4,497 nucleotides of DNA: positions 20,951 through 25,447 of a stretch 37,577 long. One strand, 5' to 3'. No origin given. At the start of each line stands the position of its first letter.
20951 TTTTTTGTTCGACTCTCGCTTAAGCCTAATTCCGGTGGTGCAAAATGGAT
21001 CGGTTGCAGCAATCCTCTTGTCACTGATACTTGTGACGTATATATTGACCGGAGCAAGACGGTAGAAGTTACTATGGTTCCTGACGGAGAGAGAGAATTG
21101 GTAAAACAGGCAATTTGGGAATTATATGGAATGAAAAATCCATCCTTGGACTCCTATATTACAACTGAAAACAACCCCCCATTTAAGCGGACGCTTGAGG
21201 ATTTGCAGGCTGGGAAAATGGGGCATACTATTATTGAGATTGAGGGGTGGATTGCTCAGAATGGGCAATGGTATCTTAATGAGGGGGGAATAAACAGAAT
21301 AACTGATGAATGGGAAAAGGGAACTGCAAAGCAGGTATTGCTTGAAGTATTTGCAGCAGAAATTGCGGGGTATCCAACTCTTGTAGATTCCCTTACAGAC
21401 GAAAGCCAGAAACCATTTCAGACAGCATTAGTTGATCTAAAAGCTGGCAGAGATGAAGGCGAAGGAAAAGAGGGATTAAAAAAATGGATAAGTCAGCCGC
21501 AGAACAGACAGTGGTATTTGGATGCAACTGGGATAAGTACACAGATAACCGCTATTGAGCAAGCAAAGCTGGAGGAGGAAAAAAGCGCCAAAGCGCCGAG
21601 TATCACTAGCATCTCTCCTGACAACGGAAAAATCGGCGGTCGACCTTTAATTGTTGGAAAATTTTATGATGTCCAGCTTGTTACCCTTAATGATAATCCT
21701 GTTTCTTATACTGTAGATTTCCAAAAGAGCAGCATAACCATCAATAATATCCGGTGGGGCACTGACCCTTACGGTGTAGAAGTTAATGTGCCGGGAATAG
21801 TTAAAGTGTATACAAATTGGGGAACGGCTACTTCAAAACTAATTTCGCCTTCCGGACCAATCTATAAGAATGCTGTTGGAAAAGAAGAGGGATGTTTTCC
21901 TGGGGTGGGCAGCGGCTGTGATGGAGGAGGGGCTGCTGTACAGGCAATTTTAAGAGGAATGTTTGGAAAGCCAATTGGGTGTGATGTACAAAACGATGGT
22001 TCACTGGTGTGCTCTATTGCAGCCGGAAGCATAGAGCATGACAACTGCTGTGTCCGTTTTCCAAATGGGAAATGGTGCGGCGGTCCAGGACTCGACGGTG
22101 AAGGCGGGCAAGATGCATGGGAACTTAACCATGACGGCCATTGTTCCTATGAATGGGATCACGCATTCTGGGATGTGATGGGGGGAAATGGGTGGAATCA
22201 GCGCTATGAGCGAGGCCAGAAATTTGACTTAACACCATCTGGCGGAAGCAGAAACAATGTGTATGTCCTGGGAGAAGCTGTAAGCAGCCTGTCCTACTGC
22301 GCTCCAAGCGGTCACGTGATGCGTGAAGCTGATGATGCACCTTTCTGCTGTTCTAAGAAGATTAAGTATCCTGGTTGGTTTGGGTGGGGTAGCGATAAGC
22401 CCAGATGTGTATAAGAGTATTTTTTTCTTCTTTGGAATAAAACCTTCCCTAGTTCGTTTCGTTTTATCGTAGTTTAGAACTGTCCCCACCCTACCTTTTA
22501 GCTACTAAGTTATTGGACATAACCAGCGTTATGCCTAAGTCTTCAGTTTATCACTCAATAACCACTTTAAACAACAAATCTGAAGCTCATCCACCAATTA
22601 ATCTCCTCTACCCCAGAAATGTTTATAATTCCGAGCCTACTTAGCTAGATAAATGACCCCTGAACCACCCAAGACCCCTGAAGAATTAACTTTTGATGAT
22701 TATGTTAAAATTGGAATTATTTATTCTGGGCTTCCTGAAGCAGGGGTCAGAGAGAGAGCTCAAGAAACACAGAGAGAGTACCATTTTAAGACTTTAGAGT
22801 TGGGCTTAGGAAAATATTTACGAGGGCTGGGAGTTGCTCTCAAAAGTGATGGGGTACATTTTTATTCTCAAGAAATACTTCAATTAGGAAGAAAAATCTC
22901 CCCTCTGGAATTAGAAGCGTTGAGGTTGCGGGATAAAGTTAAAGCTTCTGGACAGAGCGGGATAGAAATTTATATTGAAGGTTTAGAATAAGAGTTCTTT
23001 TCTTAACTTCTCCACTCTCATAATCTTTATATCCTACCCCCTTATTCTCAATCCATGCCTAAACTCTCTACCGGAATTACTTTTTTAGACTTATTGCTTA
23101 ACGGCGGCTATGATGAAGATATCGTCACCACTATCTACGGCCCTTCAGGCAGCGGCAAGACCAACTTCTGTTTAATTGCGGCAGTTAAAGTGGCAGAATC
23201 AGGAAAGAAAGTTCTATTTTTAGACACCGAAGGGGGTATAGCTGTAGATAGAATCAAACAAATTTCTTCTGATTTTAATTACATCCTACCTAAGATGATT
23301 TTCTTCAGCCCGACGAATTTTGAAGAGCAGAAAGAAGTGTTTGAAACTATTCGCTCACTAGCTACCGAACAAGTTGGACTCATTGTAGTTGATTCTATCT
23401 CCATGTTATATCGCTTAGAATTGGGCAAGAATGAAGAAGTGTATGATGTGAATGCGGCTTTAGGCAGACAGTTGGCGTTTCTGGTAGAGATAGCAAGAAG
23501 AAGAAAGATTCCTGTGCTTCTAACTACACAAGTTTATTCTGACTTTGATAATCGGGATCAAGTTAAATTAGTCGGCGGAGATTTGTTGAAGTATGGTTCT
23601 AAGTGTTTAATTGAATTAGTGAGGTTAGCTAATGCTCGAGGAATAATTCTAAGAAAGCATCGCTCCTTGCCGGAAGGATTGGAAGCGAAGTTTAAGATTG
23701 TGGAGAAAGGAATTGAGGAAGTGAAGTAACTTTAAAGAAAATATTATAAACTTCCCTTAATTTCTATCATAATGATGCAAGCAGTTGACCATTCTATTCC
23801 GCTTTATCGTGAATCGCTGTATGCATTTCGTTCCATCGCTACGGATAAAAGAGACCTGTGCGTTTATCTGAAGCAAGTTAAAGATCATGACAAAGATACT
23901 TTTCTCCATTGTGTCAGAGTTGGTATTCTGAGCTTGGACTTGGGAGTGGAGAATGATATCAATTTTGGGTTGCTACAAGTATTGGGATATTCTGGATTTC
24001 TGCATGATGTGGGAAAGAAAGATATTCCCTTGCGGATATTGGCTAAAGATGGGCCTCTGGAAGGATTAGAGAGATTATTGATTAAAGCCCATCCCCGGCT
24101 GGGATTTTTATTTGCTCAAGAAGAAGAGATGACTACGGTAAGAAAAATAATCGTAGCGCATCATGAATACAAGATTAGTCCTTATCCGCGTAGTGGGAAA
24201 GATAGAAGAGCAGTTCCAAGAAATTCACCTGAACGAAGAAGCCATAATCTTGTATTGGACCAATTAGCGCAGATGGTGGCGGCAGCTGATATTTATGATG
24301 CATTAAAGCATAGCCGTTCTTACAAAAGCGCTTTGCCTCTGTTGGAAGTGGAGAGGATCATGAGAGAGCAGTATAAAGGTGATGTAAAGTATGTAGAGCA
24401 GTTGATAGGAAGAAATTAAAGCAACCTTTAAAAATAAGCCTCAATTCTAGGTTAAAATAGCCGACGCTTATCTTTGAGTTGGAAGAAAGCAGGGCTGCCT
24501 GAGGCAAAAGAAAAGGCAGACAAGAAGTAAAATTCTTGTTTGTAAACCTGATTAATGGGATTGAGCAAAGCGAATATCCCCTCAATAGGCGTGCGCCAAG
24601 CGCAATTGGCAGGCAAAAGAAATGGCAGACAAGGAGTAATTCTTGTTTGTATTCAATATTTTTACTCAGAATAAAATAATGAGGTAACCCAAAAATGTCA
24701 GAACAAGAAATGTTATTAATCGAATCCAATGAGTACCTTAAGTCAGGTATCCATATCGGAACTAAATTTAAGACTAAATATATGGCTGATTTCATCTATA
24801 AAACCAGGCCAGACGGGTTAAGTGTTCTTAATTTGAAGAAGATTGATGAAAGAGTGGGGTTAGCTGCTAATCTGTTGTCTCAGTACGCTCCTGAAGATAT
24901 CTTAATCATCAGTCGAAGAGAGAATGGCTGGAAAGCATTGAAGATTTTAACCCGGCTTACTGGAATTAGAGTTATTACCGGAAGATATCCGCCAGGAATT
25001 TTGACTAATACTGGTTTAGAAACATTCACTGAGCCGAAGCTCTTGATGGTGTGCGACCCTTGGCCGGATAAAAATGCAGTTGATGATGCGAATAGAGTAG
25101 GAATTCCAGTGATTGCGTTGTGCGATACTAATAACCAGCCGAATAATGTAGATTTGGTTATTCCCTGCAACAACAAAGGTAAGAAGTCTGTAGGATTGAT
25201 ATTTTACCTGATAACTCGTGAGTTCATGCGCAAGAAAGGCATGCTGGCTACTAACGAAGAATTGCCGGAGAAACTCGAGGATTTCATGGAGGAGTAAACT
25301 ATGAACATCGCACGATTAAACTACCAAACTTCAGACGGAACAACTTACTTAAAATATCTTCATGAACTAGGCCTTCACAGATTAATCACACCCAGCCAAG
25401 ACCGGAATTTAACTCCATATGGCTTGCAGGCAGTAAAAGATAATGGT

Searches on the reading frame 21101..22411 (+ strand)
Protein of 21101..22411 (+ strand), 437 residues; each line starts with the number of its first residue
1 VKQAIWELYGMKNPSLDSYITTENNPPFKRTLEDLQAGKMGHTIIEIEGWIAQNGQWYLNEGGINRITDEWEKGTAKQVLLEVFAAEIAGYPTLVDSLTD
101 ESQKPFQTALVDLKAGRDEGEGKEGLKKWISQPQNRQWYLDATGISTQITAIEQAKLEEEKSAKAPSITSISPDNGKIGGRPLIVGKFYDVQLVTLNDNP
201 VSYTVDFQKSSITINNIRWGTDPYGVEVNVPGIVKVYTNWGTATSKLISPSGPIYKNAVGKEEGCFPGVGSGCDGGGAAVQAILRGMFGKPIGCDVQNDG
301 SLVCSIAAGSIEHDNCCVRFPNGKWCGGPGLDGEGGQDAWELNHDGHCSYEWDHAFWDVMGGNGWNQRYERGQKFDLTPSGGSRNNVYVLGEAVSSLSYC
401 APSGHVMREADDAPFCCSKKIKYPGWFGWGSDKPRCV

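Call 53: search_solved_structures(query=window:21101-22411:+, max_evalue=1)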
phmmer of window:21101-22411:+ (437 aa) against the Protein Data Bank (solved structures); distinct sequences matched with E-value up to 1: 3.
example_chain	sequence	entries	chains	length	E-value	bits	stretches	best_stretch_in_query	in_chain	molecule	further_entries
6mn4_A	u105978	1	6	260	0.13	14.3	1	250-335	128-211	Aminoglycoside N(3)-acetyltransferase, AAC(3)-IVa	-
6mn5_A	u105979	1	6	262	0.13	14.3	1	250-335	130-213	Aminoglycoside N(3)-acetyltransferase, AAC(3)-IVa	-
6mn3_A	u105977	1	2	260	0.56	12.2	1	267-335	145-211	Aminoglycoside N(3)-acetyltransferase, AAC(3)-IVa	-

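Call 61: predict_structure(alignment_id=A3)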
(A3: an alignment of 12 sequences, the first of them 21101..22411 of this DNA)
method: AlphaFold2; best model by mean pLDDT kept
length: 437 residues; sequences in the alignment: 12
mean_pLDDT: 66.5   pTM: 0.44
mean pLDDT of the five models: 66.5, 64.3, 64.2, 63.7, 62.9
residues with pLDDT >= 90: 155; 70-90: 63; 50-70: 68; < 50: 151
segments of 3 or more residues with pLDDT < 50: 223-230, 248-281, 306-360, 371-402, 414-419, 427-430
pLDDT, mean of each block of 10 residues (from residue 1): 92 86 93 95 94 94 93 94 95 93 96 81 89 95 93 89 81 60 84 90 88 79 47 84 68 31 29 36 50 57 47 29 28 30 30 46 51 36 34 31 50 48 52 56
secondary structure, 60 per line:
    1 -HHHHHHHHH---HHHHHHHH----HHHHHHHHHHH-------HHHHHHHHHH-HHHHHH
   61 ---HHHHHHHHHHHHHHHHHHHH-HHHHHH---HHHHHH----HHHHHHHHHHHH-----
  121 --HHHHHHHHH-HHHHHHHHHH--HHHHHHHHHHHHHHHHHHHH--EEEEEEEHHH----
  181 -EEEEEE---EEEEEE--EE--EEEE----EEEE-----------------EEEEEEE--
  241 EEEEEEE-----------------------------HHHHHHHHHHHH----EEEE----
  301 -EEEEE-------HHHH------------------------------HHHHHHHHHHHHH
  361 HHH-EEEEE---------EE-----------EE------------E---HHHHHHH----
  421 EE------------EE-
elements in order: H2-10 H14-21 H26-36 H44-53 H55-60 H64-83 H85-90 H94-99 H104-115 H123-131 H133-142 H145-164 E167-173 E182-187 E191-196 E203-206 E211-214 E232-238 E241-247 H277-288 E293-296 E302-306 H314-317 H348-363 E365-369 H410-416

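Call 64: fold_search(model_id=the predicted structure, library=pdb)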
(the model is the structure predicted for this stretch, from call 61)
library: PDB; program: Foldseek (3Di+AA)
matches with E <= 10: 805; with E <= 0.001: 2
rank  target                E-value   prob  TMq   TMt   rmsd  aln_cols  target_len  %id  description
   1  5e7g_A                5.2e-04  1.00  0.16  0.15   8.8       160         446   19  Crystal structure of Bacova_02650 with xylogluco-oligosaccharide (released 2016-05-04)
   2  7k44                  7.4e-04  1.00  0.15  0.18  12.7       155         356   18  SGBP-B from a complex xyloglucan utilization locus in Bacteroides uniformis (released 2021-09-29)
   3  8dhw_A                9.8e-03  0.66  0.13  0.10  10.4       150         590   17  Treponema lecithinolyticum beta-glucuronidase in complex with a UNC4917-glucuronide conjugate (released 2023-05-17)
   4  2y23                  1.0e-02  0.77  0.14  0.19  15.0       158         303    8  CRYSTAL STRUCTURE OF THE MYOMESIN DOMAINS MY9-MY11 (released 2011-12-21)
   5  3orj                  1.8e-02  0.99  0.16  0.16   7.4       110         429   23  Crystal structure of a sugar-binding protein (BACOVA_04391) from Bacteroides ovatus at 2.16 A resolution (released 2010-10-13)
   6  2cry_MODEL_1_A        1.9e-02  0.98  0.14  0.42   4.5       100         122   14  Solution structure of the fifth ig-like domain of human kin of IRRE like 3 (released 2005-11-20)
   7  8dhv_A                2.9e-02  0.51  0.13  0.11  10.2       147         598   16  Treponema lecithinolyticum beta-glucuronidase (released 2023-05-17)
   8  8e72_A                2.9e-02  0.47  0.13  0.10  10.4       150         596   17  Treponema lecithinolyticum beta-glucuronidase in complex with a ciprofloxacin-glucuronide conjugate (released 2023-06-21)
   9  8ugt                  3.3e-02  0.44  0.13  0.11  10.3       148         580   16  E. eligens beta-glucuronidase bound to UNC10206581-G (released 2024-07-24)
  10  1f97                  3.5e-02  0.87  0.13  0.23   5.1       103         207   12  SOLUBLE PART OF THE JUNCTION ADHESION MOLECULE FROM MOUSE (released 2001-01-10)
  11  5uwv_C                3.9e-02  0.84  0.12  0.15   6.2        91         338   13  Crystal structure of Mycobacterium abscessus L,D-transpeptidase 2 (released 2017-08-16)
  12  2wim_A                4.7e-02  0.77  0.13  0.18   5.5        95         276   10  Crystal structure of NCAM2 IG1-3 (released 2010-08-25)
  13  5dcc_B                5.3e-02  0.57  0.13  0.15  12.8       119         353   18  X-RAY CRYSTAL STRUCTURE OF a TEBIPENEM ADDUCT OF L,D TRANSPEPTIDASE 2 FROM MYCOBACTERIUM TUBERCULOSIS (released 2016-09-28)
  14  8dhv_B                5.3e-02  0.30  0.13  0.10  10.5       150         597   19  Treponema lecithinolyticum beta-glucuronidase (released 2023-05-17)
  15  1ttu_A                5.6e-02  0.96  0.15  0.15   5.5       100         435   13  Crystal Structure of CSL bound to DNA (released 2004-08-31)
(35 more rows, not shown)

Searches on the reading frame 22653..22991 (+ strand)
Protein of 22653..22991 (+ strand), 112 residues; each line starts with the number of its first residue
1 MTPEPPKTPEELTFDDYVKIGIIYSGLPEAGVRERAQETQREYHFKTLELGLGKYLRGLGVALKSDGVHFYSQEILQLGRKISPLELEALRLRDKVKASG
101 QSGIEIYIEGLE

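Call 16: search_protein_families(library=pfam, proteins=[window:22653-22991:+], max_evalue=0.01)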
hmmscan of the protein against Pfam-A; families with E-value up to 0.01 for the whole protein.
window:22653-22991:+ (112 aa): 0 families

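Call 22: find_encoding_contigs(protein=window:22653-22991:+, flank=6000, max_places=10)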
Protein window:22653-22991:+ (112 aa): 2 contigs read that carry it; 2 places shown.
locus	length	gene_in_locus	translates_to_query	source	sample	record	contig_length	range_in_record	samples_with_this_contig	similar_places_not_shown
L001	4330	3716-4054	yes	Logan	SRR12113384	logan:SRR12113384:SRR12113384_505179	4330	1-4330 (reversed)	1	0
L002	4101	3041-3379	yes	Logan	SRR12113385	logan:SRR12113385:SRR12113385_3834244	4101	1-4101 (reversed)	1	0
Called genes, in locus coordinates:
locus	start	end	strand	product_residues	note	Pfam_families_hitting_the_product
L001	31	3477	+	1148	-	PF18998:Flg_new_2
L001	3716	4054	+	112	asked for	-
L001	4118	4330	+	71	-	?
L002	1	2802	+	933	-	?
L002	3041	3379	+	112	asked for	-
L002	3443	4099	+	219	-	?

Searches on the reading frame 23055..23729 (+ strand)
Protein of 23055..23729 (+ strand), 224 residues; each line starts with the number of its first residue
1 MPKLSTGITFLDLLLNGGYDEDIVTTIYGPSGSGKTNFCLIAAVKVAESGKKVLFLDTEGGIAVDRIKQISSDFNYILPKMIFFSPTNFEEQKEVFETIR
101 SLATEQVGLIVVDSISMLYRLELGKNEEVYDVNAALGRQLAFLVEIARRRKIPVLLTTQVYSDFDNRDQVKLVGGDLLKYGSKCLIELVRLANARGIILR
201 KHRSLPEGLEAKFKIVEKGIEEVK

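Call 16: search_protein_families(library=pfam, proteins=[window:23055-23729:+], max_evalue=0.01)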
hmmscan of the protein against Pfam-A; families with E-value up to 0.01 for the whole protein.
window:23055-23729:+ (224 aa): 11 families
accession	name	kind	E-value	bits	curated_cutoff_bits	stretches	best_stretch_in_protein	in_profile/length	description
PF08423.17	Rad51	-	1.1e-23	84.2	22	1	3-222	7-243/244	Rad51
PF06745.19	ATPase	-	1.8e-10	41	26.6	1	5-221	2-225/231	KaiC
PF13481.12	AAA_25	-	3.2e-10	40.4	27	1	11-159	22-189/195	AAA domain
PF00154.27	RecA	-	1.3e-09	38.4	27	1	4-119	33-143/262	recA bacterial DNA recombination protein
PF13479.12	AAA_24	-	3.2e-09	37.4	27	1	24-122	4-80/195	AAA domain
PF03796.21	DnaB_C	-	3.8e-07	30.2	27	1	62-171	84-189/255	DnaB-like helicase C terminal domain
PF01637.24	ATPase_2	-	5.7e-05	23.5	33.2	1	22-115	20-119/225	ATPase domain predominantly from Archaea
PF25199.1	nSTAND_NTPase5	-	0.00061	20.1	34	1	20-73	39-93/145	Novel STAND NTPase 5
PF01656.29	CbiA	-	0.0011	19.4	25.4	1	26-113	3-54/125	CobQ/CobB/MinD/ParA nucleotide binding domain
PF00270.35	DEAD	-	0.0023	18.1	26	1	22-96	16-92/167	DEAD/DEAH box helicase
PF16575.11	CLP1_P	-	0.0085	16.4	26.6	0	29-59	1-31/188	mRNA cleavage and polyadenylation factor CLP1 P-loop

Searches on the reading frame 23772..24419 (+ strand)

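Call 16: search_protein_families(library=pfam, proteins=[window:23772-24419:+], max_evalue=0.01)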
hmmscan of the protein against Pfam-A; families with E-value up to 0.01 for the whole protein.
window:23772-24419:+ (215 aa): 2 families
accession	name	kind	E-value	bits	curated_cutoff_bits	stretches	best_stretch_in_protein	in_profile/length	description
PF01966.28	HD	-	7.2e-08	33.2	22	1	44-177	2-115/116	HD domain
PF13487.12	HD_5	-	1.7e-05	25.1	27.2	1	53-200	24-161/170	HD domain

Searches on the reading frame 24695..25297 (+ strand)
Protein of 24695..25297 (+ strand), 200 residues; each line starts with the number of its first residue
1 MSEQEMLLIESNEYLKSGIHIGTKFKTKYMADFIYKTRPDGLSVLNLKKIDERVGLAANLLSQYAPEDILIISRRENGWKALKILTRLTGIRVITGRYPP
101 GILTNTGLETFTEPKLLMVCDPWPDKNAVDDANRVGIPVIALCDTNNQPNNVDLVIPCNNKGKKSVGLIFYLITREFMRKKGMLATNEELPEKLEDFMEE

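Call 73: search_protein_families(library=pfam, proteins=[window:24695-25297:+], max_evalue=0.001)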
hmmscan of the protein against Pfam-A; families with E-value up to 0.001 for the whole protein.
window:24695-25297:+ (200 aa): 1 family
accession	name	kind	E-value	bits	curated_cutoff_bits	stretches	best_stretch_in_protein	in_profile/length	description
PF00318.25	Ribosomal_S2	-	8.3e-24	84.5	26.1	2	113-175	149-211/216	Ribosomal protein S2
